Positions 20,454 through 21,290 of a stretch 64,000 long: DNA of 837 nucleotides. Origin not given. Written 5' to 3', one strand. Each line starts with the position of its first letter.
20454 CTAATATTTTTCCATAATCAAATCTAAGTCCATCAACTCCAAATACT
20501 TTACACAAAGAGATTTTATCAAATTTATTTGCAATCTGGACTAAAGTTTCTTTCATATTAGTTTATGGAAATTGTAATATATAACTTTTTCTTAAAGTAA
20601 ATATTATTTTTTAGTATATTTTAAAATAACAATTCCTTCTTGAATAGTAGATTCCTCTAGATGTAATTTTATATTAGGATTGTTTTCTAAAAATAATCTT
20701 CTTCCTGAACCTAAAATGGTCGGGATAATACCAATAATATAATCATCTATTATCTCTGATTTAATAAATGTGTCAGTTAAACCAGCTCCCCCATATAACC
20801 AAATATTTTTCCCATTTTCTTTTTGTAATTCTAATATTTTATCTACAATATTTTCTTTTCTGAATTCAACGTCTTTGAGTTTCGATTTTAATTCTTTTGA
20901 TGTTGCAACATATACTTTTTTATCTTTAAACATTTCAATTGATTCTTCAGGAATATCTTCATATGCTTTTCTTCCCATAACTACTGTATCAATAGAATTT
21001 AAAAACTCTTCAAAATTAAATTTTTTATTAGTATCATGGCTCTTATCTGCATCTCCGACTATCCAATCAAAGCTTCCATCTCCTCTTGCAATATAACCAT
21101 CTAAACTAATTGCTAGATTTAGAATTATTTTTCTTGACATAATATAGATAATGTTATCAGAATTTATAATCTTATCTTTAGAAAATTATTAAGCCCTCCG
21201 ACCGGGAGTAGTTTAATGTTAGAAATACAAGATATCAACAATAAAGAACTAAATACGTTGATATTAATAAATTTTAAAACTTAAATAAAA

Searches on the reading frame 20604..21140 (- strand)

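Call 68: search_protein_families(library=pfam, proteins=[window:20604-21140:-], max_evalue=0.01)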
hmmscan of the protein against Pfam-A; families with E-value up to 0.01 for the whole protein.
window:20604-21140:- (178 aa): 2 families
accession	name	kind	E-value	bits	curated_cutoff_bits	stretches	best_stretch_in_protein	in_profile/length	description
PF01872.23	RibD_C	-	9.2e-22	78.3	24.1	2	73-164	92-188/197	RibD C-terminal domain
PF00186.24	DHFR_1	-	0.0026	17.9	25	1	51-126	38-105/159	Dihydrofolate reductase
